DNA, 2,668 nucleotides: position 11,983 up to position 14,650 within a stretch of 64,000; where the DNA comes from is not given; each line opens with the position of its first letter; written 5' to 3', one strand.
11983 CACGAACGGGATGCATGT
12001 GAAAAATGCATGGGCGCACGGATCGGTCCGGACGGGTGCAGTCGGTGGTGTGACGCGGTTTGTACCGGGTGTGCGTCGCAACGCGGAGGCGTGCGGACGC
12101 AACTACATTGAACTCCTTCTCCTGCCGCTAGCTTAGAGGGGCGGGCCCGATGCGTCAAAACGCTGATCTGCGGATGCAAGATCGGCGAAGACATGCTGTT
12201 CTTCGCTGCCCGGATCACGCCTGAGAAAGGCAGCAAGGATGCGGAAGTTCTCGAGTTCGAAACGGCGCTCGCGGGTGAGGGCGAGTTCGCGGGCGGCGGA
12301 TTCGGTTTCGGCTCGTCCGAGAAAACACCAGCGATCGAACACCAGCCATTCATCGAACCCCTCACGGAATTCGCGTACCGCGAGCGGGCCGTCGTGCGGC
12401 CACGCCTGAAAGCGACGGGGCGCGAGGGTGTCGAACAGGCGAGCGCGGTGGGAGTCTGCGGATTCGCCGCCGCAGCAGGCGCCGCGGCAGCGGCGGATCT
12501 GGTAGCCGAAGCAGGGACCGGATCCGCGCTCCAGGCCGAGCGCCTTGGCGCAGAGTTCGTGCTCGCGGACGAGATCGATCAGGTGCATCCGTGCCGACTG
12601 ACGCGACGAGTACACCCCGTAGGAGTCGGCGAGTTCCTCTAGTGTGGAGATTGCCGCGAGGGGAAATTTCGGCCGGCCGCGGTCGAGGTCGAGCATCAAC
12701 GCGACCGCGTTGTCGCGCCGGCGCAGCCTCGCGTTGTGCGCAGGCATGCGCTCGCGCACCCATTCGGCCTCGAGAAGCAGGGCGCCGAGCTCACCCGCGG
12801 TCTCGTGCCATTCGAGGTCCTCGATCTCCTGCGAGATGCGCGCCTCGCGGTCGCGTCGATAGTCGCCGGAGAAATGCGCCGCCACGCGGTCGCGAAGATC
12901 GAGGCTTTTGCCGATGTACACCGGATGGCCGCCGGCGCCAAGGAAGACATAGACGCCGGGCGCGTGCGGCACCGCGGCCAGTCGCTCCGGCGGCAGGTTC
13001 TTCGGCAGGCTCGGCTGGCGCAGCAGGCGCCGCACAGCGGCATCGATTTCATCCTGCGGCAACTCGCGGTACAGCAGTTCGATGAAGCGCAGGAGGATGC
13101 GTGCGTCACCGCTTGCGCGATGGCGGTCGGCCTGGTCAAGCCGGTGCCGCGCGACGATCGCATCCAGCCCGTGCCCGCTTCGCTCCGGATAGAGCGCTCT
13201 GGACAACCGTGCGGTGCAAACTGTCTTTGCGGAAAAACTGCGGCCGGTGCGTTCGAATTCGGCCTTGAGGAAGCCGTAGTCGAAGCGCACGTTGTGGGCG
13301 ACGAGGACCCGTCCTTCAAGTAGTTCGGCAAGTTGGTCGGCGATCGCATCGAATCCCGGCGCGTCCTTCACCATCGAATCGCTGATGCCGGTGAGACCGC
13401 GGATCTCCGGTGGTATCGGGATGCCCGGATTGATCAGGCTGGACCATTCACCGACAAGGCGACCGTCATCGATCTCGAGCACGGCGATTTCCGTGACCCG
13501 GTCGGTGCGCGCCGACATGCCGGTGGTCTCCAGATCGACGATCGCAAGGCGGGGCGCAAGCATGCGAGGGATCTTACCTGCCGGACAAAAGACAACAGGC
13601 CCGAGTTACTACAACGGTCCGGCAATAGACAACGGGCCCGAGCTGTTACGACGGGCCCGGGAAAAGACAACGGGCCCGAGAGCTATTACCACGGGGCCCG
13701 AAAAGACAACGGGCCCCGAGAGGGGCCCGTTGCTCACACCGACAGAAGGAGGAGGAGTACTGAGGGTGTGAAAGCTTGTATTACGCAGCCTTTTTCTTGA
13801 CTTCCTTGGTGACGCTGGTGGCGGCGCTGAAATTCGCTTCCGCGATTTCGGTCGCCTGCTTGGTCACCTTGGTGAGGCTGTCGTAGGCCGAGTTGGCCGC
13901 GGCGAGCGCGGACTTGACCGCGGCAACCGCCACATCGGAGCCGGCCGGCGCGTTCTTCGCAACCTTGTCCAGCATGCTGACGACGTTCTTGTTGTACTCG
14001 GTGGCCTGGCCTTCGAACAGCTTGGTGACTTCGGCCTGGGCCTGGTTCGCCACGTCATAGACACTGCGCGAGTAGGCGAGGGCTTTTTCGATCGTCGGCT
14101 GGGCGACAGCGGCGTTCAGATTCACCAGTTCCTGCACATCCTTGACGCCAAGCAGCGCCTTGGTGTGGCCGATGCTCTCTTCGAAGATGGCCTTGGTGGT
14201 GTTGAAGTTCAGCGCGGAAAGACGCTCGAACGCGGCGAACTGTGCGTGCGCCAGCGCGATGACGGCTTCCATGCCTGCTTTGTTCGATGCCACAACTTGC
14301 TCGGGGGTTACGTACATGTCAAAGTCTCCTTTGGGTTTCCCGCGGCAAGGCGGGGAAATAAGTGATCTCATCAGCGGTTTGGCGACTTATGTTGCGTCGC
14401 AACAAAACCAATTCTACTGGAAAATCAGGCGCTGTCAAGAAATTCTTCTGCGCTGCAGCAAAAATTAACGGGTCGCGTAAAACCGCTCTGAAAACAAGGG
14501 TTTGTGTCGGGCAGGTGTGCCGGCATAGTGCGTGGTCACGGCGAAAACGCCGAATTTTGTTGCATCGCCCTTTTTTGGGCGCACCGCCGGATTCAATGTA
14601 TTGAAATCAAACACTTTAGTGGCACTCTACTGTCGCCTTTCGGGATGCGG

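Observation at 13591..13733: Four tandem terminator-like GGGCCC hairpin modules between the phasin gene and a DnaQ/GIY-YIG nuclease gene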

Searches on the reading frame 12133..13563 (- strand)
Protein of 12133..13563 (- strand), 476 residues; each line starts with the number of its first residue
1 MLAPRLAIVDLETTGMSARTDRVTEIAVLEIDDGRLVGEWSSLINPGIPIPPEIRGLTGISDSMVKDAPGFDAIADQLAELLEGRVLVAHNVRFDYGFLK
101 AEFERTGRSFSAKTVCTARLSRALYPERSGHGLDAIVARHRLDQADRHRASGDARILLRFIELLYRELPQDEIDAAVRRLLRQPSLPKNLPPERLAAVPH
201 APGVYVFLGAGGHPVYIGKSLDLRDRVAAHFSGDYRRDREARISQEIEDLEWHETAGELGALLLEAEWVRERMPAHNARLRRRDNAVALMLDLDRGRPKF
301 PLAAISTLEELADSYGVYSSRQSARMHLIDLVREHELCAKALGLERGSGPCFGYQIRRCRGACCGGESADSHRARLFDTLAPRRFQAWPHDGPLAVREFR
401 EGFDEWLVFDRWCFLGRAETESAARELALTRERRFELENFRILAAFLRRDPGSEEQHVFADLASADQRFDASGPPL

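Call 11: find_encoding_contigs(protein=window:12133-13563:-, flank=10000, max_places=10)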
Protein window:12133-13563:- (476 aa): 5 contigs read that carry it; 4 places shown.
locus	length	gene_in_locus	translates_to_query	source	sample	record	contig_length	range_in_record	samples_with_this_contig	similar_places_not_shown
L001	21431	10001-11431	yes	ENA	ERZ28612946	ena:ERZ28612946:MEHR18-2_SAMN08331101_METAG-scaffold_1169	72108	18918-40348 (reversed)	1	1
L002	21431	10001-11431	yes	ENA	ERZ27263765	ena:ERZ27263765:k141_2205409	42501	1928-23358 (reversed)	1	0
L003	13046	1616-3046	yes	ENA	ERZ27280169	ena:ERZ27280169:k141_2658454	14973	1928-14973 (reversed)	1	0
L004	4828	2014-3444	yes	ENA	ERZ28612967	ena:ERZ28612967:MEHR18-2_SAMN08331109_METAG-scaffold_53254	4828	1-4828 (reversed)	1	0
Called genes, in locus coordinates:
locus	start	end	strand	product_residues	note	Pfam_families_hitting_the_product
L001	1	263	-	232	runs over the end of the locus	PF02678:Pirin, PF07883:Cupin_2 (faint), PF17954:Pirin_C_2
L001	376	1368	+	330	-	PF00126:HTH_1, PF03466:LysR_substrate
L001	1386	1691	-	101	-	PF07386:DUF1499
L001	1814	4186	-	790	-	PF00989:PAS, PF08448:PAS_4 (faint), PF13188:PAS_8, PF13426:PAS_9, PF08447:PAS_3, PF12860:PAS_7, PF00990:GGDEF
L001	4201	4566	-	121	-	PF00085:Thioredoxin, PF14595:Thioredoxin_9 (weak), PF13098:Thioredoxin_2 (weak), PF13905:Thioredoxin_8 (faint)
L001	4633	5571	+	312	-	PF00749:tRNA-synt_1c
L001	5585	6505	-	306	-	PF00892:EamA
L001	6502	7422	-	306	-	PF00892:EamA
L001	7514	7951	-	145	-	PF13279:4HBT_2, PF03061:4HBT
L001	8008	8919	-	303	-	PF00892:EamA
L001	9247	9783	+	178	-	PF09361:Phasin_2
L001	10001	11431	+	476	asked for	PF00929:RNase_T, PF27096:UvrC_M, PF27115:Cho_C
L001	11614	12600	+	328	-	PF03401:TctC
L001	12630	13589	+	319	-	PF03401:TctC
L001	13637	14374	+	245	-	PF00596:Aldolase_II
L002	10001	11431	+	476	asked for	PF00929:RNase_T, PF27096:UvrC_M, PF27115:Cho_C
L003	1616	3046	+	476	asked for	PF00929:RNase_T, PF27096:UvrC_M, PF27115:Cho_C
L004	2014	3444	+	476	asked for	PF00929:RNase_T, PF27096:UvrC_M, PF27115:Cho_C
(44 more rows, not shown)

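Call 12: find_homologous_proteins(query=window:12133-13563:-, max_evalue=1e-30)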
Query window:12133-13563:- (476 aa): 7236 proteins with E <= 1e-30 among 8000 candidates; the best 120 are listed.
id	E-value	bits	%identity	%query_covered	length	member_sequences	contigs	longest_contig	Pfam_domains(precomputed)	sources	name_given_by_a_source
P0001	0.0e+0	1057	99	100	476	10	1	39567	PF27115.1,PF00929.32,PF27096.1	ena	-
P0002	9.1e-284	959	89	100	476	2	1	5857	PF27115.1,PF00929.32,PF27096.1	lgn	-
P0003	8.9e-242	821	79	98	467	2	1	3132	PF27115.1,PF00929.32,PF27096.1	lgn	-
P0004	3.5e-238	809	77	97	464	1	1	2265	PF27115.1,PF00929.32,PF27096.1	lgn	-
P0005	3.9e-154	532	54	95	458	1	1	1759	PF27115.1,PF00929.32,PF27096.1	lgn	-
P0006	5.1e-153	528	54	95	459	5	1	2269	PF27115.1,PF00929.32,PF27096.1,PF01541.31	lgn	-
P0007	9.8e-149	514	54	94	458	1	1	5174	PF27115.1,PF00929.32,PF27096.1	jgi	jgi:DNA polymerase-3 subunit epsilon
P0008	7.1e-147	508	53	93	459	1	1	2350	PF27115.1,PF00929.32,PF27096.1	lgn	-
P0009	3.0e-145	503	52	95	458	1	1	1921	PF27115.1,PF00929.32,PF27096.1,PF01541.31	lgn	-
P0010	1.2e-143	497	53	93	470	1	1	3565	PF27115.1,PF00929.32,PF27096.1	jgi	jgi:DNA polymerase-3 subunit epsilon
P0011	1.3e-143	497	53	93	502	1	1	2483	PF27115.1,PF00929.32,PF27096.1,PF01541.31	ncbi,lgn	-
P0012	9.1e-143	494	50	95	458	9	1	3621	PF27115.1,PF00929.32,PF27096.1,PF01541.31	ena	-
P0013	1.3e-142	494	52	95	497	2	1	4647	PF27115.1,PF00929.32,PF27096.1,PF01541.31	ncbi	ncbi:MAG: exonuclease domain-containing protein [Burkholderiaceae bacterium]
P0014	5.5e-142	492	53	94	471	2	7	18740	PF27115.1,PF00929.32,PF27096.1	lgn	-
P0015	5.1e-141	489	51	95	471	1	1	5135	PF27115.1,PF00929.32,PF27096.1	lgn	-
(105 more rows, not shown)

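Call 14: find_encoding_contigs(protein=P0002, flank=5000, max_places=4)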
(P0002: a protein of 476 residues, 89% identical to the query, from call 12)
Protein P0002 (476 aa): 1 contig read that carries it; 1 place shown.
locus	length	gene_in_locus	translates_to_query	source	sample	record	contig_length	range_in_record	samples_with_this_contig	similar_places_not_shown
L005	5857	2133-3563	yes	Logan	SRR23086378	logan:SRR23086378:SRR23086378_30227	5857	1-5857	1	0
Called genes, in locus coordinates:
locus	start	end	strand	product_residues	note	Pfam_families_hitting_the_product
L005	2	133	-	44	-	?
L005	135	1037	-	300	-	PF00892:EamA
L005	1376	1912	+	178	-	PF09361:Phasin_2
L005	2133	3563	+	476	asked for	PF00929:RNase_T, PF27096:UvrC_M, PF27115:Cho_C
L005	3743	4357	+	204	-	PF03401:TctC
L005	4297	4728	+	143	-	PF03401:TctC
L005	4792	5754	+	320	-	PF03401:TctC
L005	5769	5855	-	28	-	?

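Call 15: find_encoding_contigs(protein=P0003, flank=5000, max_places=4)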
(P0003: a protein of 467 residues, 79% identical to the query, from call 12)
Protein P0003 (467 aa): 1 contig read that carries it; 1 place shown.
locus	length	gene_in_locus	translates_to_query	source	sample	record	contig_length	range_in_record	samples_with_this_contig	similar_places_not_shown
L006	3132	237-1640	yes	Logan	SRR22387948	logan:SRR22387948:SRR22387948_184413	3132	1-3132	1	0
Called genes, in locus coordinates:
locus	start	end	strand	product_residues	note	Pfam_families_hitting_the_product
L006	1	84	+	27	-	?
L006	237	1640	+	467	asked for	PF00929:RNase_T, PF27096:UvrC_M, PF27115:Cho_C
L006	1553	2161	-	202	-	PF03738:GSP_synth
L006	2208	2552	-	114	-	-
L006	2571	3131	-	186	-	?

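Call 16: find_encoding_contigs(protein=P0004, flank=5000, max_places=4)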
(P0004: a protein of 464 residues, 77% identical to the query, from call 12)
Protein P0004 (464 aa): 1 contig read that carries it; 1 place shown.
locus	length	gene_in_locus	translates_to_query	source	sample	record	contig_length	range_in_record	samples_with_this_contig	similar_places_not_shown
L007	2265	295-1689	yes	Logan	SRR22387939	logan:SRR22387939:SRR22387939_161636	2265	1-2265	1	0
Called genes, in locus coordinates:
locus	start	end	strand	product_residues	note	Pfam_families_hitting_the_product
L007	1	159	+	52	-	?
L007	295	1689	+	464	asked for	PF00929:RNase_T, PF27096:UvrC_M, PF27115:Cho_C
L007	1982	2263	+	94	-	?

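Call 17: find_encoding_contigs(protein=P0001, flank=5000, max_places=4)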
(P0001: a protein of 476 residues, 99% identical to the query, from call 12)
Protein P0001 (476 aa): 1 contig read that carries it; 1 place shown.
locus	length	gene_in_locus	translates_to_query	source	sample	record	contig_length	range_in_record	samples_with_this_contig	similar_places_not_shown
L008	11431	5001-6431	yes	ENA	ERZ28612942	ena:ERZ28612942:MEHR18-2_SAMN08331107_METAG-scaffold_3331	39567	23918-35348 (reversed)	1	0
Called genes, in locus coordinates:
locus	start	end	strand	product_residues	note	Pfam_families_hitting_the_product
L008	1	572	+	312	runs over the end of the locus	PF00749:tRNA-synt_1c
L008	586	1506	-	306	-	PF00892:EamA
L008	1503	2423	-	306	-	PF00892:EamA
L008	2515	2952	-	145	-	PF13279:4HBT_2, PF03061:4HBT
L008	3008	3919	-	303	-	PF00892:EamA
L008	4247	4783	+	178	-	PF09361:Phasin_2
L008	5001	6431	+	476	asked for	PF00929:RNase_T, PF27096:UvrC_M, PF27115:Cho_C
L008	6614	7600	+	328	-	PF03401:TctC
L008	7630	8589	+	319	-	PF03401:TctC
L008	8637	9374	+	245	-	PF00596:Aldolase_II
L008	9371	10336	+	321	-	PF03401:TctC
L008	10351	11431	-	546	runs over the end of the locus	PF01494:FAD_binding_3, PF21274:Rng_hyd_C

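Call 54: search_protein_families(library=pfam, proteins=[window:12133-13563:-], max_evalue=0.01)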
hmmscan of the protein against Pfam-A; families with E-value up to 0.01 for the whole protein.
window:12133-13563:- (476 aa): 4 families
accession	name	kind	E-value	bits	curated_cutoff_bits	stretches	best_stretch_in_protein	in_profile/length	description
PF00929.31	RNase_T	-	2.9e-32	112.9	24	1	8-158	2-161/164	Exonuclease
PF01541.30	GIY-YIG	-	0.0012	19.5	22.6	1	203-271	3-71/78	GIY-YIG catalytic domain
PF01612.26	DNA_pol_A_exo1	-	0.0036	17.6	23.6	0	71-139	61-126/173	3'-5' exonuclease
PF21762.3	DEDDh_C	-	0.008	16.8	27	0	85-160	108-184/188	DNA polymerase III subunit epsilon-like, C-terminal domain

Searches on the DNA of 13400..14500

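Call 38: search_rna_families(source=window, start=13400, end=14500, threshold=evalue, max_evalue=10, show_alignments=3)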
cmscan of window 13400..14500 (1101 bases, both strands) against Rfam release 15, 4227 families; matches with E-value up to 10: 11.
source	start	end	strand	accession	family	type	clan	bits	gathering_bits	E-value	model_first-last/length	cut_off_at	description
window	13667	13776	-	RF02344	ar14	Gene; sRNA;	-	33.1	58.8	0.00036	1-123/123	no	Alphaproteobacterial ar14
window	13668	13776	-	RF02826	Scr6925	Gene; sRNA;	-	17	50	3.9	1-131/131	no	Streptomyces RNA 6925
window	13643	13726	-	RF02791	CcsR1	Gene; sRNA;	-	16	65.3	0.59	1-83/83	no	Conserved CCUCCUCCC motif stress-induced RNA 1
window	13627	13734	-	RF02498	Atu_C3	Gene; sRNA;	-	15.9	100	1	1-156/156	no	Rhizobiales sRNA Atu_C3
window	13694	13716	+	RF01833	astro_FSE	Cis-reg; frameshift_element;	-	15.6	70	0.45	1-24/55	no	ribosomal frameshift site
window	13864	13933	-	RF02836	Bcj14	Gene; sRNA;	-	15.3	59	5.1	1-171/171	no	Burkholderia RNA 14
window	14429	14478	+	RF01170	snoU61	Gene; snRNA; snoRNA; CD-box;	CL00067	15.1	55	5.7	1-84/84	no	Small nucleolar RNA U61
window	14408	14462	+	RF02173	SMAD5-AS1_1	Gene; lncRNA;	-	13.8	45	1.2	207-263/263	no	SMAD5 antisense RNA 1 conserved region 1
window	13712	13727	-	RF00032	Histone3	Cis-reg;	-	13.6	34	3.5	6-21/46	no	Histone 3' UTR stem-loop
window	13606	13687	+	RF02353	BjrC68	Gene; sRNA;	-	12.4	39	4.4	1-82/82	no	Bradyrhizobiaceae sRNA BjrC68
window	13668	13732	+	RF02571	Mcr7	Gene; sRNA;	-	11.8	380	2.9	1-351/351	no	mcr7 sRNA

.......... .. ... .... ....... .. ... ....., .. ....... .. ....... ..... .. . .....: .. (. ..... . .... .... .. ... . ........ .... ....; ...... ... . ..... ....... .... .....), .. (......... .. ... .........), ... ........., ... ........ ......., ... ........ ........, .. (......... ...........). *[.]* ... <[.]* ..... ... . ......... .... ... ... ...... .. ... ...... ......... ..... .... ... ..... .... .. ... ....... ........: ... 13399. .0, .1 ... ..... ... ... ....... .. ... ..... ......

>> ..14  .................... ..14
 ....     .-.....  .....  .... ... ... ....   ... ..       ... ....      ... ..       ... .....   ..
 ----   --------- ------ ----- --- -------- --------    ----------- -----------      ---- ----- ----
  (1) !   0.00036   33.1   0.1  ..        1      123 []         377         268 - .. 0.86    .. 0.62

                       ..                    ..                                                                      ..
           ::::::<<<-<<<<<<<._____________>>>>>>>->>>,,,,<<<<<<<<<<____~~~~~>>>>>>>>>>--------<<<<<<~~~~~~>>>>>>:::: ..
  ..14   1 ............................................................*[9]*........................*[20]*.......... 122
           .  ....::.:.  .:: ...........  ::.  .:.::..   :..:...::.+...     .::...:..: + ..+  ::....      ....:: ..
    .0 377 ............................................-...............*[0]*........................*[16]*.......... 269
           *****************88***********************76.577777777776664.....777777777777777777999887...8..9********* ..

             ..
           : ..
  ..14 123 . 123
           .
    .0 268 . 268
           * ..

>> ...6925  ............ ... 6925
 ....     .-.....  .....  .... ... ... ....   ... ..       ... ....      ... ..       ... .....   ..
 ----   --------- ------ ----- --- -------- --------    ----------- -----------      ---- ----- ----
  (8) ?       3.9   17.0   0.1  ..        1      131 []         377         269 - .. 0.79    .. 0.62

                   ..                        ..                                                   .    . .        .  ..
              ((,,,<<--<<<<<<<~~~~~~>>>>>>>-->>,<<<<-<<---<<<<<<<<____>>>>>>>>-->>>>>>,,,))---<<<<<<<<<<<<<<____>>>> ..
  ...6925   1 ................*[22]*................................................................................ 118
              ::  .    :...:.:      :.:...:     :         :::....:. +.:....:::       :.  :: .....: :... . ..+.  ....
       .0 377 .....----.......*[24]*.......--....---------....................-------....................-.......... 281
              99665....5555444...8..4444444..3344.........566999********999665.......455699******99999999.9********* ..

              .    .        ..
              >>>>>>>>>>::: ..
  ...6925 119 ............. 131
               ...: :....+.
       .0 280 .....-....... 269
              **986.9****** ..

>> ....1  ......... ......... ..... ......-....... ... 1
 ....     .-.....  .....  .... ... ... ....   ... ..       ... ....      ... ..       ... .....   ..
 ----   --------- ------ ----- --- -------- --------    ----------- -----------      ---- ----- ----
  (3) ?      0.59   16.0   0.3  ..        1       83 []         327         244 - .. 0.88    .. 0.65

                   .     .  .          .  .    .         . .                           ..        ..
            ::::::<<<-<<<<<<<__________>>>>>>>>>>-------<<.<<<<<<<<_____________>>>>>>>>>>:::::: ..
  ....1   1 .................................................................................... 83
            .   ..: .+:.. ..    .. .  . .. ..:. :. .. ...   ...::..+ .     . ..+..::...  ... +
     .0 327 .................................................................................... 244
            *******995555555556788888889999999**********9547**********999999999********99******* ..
